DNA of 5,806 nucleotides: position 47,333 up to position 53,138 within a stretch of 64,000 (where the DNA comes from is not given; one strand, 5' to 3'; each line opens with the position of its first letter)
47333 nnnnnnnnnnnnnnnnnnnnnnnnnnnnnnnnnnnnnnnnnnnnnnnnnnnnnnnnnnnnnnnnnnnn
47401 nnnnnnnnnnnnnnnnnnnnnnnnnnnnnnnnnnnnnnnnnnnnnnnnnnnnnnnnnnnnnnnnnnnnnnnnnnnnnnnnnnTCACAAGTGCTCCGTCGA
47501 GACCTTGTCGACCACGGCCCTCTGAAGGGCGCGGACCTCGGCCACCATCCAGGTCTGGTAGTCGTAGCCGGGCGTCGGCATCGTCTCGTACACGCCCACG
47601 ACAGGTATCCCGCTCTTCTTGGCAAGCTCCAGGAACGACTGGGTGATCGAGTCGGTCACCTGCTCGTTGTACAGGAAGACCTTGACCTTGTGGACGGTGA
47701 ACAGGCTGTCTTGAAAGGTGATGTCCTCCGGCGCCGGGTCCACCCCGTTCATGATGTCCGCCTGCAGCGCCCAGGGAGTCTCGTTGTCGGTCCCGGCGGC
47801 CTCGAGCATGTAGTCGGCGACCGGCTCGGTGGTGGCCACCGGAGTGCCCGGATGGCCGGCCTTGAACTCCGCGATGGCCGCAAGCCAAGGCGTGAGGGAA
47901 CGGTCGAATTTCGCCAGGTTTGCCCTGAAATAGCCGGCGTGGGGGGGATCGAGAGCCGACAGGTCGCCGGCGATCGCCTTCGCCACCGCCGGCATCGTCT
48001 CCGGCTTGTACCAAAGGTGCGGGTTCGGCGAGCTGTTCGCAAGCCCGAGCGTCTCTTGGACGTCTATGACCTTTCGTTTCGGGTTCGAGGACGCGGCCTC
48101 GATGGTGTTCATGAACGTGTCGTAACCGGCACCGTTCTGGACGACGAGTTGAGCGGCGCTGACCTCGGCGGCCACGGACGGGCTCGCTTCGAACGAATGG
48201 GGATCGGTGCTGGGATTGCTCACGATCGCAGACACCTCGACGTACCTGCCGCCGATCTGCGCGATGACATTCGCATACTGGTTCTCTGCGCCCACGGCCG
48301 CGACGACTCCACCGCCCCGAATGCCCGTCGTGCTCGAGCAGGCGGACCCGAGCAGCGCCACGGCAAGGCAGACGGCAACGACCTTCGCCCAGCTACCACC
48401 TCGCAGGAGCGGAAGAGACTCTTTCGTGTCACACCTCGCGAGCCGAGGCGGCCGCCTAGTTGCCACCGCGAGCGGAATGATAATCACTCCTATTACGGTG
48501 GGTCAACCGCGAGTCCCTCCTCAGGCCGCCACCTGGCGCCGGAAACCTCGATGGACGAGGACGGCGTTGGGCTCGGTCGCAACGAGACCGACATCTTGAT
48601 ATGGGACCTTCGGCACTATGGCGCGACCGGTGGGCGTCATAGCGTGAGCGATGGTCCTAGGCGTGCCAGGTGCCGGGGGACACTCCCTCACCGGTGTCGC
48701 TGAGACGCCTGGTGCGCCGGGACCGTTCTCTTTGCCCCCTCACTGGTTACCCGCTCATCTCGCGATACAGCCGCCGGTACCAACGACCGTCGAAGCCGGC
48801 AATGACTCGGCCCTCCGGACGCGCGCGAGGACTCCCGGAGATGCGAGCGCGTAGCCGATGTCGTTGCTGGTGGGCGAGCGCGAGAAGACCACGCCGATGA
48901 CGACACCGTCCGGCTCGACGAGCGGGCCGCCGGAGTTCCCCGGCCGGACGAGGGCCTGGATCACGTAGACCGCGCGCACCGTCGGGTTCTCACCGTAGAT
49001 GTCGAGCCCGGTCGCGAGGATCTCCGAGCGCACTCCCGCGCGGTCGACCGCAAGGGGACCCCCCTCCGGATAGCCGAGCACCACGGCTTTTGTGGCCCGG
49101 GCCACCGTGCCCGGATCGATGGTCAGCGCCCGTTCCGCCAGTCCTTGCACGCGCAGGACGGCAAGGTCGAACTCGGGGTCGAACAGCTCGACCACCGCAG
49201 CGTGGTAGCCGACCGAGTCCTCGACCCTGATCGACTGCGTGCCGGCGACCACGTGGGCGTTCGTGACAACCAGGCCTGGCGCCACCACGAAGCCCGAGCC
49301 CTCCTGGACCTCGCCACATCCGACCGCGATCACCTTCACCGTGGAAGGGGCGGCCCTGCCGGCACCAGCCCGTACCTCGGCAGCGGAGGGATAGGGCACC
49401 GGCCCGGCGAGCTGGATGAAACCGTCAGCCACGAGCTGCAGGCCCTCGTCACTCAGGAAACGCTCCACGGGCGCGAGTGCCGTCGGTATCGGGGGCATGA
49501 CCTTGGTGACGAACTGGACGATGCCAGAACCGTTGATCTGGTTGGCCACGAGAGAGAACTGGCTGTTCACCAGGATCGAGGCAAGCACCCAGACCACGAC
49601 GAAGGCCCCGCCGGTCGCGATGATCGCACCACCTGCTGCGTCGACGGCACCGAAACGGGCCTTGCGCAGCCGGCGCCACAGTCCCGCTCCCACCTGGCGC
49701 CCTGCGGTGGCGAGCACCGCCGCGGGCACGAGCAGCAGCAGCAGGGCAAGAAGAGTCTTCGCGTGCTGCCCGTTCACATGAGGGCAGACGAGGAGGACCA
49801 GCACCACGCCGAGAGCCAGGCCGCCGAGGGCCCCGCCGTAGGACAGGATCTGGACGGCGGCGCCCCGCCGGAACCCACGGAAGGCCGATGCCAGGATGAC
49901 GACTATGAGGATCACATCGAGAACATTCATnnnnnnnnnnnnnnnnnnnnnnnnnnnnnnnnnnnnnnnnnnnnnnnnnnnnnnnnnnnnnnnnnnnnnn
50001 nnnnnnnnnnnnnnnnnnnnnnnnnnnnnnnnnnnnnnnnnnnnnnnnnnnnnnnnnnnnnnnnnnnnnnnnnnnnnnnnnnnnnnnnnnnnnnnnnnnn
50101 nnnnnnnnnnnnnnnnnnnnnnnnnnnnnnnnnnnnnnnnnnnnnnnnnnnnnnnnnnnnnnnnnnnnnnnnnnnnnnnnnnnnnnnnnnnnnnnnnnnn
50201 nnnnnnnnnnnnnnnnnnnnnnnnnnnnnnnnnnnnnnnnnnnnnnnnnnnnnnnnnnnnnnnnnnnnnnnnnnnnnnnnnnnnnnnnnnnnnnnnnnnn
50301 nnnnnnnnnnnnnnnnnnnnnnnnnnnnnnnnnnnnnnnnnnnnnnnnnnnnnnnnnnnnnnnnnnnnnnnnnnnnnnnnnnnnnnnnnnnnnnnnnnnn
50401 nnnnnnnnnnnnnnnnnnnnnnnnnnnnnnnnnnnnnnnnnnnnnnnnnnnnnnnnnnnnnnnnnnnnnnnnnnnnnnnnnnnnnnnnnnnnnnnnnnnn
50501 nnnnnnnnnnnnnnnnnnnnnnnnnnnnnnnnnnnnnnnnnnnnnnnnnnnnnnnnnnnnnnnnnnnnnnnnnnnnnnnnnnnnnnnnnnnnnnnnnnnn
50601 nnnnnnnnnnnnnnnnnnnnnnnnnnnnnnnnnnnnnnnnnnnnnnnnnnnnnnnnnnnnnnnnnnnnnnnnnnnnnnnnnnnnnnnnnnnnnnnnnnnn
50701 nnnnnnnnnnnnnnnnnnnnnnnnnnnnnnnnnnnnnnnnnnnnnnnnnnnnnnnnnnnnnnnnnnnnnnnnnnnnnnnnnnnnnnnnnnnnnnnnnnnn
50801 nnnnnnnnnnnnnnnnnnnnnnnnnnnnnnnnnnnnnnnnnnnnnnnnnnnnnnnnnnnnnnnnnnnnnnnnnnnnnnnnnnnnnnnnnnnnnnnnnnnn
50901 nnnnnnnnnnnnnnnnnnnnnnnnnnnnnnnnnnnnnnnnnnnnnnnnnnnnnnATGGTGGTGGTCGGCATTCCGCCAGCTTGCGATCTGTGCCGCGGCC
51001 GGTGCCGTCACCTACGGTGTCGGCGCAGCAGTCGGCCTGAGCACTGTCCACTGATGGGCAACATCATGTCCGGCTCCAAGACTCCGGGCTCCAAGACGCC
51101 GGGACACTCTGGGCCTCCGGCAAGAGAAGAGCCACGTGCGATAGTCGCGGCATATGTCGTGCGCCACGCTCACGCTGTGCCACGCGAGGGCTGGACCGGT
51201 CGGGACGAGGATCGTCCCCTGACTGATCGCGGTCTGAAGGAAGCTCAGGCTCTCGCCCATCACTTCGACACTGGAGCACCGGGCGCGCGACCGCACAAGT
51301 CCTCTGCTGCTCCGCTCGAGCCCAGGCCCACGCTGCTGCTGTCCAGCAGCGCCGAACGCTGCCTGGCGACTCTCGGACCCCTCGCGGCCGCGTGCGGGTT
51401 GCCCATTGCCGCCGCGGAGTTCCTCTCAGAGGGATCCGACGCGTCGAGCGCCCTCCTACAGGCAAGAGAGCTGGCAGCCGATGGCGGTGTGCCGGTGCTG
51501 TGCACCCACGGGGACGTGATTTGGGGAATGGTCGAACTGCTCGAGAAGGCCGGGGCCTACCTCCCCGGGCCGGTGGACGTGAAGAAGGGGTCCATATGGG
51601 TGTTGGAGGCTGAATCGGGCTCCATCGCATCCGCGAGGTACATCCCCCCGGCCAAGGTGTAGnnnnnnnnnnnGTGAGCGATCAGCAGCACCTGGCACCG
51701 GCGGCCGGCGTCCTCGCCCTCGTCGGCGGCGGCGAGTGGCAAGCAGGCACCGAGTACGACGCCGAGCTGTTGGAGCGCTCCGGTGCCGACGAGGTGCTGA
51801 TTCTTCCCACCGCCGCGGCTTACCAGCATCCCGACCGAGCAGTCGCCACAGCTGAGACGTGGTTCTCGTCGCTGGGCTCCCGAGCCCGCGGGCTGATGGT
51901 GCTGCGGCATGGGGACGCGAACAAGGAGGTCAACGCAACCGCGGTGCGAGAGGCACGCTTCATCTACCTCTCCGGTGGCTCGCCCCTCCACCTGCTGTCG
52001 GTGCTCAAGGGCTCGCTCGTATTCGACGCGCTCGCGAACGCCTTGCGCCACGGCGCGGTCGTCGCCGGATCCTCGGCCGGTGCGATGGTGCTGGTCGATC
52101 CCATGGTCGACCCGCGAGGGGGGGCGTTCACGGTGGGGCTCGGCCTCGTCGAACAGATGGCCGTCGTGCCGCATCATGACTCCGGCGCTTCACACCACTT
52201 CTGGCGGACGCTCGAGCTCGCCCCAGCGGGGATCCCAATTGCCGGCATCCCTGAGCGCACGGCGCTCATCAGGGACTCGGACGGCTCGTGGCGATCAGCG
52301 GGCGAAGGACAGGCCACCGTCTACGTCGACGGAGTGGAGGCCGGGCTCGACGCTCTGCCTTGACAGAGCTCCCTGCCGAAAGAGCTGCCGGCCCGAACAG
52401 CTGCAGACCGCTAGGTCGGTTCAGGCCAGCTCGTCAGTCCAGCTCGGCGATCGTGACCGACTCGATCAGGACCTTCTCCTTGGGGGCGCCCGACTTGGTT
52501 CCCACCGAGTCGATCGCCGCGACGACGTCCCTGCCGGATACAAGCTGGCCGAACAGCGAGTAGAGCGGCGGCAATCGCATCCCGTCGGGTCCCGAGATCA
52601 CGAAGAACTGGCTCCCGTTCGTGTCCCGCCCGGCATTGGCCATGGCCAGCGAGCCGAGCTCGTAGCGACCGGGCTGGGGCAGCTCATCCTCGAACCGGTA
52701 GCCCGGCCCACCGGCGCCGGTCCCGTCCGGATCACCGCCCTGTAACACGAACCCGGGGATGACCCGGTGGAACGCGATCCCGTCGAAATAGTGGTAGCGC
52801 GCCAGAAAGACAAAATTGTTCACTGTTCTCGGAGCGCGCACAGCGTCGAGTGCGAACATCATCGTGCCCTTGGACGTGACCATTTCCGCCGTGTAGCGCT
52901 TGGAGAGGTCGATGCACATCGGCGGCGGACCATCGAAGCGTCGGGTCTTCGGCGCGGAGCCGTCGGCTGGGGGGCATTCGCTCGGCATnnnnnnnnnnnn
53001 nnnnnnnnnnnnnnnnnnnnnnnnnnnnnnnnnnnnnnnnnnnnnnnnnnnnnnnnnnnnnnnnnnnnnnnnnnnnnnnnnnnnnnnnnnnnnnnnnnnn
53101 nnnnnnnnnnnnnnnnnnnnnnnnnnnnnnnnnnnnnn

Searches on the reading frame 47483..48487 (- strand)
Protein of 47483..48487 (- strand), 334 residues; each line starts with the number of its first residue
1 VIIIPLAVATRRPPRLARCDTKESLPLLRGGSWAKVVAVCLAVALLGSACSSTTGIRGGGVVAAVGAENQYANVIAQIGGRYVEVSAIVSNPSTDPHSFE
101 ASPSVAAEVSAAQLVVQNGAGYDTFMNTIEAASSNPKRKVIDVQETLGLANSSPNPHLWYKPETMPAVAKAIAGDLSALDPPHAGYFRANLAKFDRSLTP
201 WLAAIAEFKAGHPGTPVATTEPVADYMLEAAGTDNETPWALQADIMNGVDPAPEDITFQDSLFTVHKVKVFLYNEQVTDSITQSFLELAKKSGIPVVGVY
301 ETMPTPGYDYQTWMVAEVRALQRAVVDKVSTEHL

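Call 18: search_protein_families(library=pfam, proteins=[window:47483-48487:-], max_evalue=0.001)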
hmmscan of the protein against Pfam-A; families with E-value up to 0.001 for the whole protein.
window:47483-48487:- (334 aa): 1 family
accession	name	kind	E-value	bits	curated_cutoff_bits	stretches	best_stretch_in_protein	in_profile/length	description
PF01297.22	ZnuA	-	3.4e-45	155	29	1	69-324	6-263/263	Zinc-uptake complex component A periplasmic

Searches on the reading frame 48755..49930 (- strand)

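Call 18: search_protein_families(library=pfam, proteins=[window:48755-49930:-], max_evalue=0.001)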
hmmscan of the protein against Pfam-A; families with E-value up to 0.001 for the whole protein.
window:48755-49930:- (391 aa): 3 families
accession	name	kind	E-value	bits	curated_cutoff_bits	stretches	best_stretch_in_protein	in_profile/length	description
PF13365.12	Trypsin_2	-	1.2e-20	75.2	27.6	1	211-347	1-144/144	Trypsin-like peptidase domain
PF02674.22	Colicin_V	-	5.2e-11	43.2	29.3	1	4-145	1-143/144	Colicin V production protein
PF00089.32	Trypsin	-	2.8e-10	40.8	20.6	1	212-372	28-214/220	Trypsin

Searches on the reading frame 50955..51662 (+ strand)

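Call 47: search_protein_families(library=pfam, proteins=[window:50955-51662:+], max_evalue=0.001)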
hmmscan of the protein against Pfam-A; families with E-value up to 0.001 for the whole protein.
window:50955-51662:+ (235 aa): 1 family
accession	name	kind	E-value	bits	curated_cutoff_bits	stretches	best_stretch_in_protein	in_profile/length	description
PF00300.27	His_Phos_1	-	2.2e-09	37.7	21.7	1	67-159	2-79/194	Histidine phosphatase superfamily (branch 1)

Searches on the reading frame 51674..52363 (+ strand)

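Call 18: search_protein_families(library=pfam, proteins=[window:51674-52363:+], max_evalue=0.001)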
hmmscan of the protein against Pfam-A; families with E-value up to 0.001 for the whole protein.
window:51674-52363:+ (229 aa): 1 family
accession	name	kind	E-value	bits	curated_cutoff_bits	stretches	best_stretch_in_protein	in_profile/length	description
PF03575.23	Peptidase_S51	-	2.2e-18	67.1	23.9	1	16-201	3-199/206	Peptidase family S51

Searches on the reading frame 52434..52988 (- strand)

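Call 47: search_protein_families(library=pfam, proteins=[window:52434-52988:-], max_evalue=0.001)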
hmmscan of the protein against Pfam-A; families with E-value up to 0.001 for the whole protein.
window:52434-52988:- (184 aa): 1 family
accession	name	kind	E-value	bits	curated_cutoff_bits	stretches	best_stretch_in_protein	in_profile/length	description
PF00160.26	Pro_isomerase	-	2.4e-33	116.1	21.7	1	35-179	3-158/159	Cyclophilin type peptidyl-prolyl cis-trans isomerase/CLD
